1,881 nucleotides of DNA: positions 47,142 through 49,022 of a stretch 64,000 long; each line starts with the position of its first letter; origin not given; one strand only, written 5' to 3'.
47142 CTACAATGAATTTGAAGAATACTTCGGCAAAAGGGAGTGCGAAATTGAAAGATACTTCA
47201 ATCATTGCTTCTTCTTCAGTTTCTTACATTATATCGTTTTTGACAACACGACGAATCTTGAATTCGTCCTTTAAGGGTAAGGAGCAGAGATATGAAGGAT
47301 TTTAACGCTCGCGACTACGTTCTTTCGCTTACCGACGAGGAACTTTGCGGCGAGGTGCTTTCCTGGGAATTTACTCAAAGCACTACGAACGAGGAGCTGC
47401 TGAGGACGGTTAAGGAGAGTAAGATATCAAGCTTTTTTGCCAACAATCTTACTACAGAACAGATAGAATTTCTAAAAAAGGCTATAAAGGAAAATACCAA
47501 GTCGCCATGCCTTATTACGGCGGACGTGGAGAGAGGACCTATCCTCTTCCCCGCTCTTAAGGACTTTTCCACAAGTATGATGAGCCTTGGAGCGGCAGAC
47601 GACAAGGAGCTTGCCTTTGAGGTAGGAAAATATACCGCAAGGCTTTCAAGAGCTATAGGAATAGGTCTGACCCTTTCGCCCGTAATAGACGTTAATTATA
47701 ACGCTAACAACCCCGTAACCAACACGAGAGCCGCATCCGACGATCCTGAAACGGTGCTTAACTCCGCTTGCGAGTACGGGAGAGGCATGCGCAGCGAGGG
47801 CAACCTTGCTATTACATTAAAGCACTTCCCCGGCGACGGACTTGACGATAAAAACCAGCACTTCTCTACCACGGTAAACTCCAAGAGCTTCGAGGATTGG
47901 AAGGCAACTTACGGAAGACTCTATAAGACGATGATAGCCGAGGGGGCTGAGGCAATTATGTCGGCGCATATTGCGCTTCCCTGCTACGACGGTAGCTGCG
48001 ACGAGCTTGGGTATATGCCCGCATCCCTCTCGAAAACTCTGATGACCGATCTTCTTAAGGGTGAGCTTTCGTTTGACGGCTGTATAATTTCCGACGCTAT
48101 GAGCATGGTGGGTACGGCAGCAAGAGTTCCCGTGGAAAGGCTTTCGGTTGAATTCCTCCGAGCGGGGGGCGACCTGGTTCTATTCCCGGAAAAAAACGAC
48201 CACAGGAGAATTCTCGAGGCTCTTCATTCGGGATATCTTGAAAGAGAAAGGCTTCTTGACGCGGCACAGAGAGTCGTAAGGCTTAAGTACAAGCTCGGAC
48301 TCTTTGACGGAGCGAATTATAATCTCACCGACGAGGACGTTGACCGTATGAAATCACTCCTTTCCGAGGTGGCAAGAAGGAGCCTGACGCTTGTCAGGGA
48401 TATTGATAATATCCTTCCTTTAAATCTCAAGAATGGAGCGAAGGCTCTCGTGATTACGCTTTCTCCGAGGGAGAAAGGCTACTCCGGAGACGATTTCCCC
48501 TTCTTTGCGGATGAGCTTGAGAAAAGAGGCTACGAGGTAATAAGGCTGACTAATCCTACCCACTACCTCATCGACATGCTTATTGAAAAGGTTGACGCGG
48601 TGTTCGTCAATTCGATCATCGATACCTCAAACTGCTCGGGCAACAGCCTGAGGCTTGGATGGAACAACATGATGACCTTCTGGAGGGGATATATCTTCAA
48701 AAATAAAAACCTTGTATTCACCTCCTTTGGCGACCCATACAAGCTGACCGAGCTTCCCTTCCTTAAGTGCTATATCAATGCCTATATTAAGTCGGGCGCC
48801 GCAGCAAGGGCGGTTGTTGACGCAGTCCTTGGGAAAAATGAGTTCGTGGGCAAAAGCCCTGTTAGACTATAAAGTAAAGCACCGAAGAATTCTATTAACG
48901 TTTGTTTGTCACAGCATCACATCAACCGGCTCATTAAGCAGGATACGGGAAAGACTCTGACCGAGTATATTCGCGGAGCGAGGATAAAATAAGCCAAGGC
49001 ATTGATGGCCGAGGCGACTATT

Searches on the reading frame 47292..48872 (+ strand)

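Call 3: search_protein_families(library=pfam, proteins=[window:47292-48872:+], max_evalue=0.01)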
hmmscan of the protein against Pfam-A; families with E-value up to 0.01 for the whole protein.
window:47292-48872:+ (526 aa): 1 family
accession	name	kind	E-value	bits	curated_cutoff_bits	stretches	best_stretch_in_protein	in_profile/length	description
PF00933.27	Glyco_hydro_3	-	9.5e-50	170.2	27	1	31-331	15-316/316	Glycosyl hydrolase family 3 N terminal domain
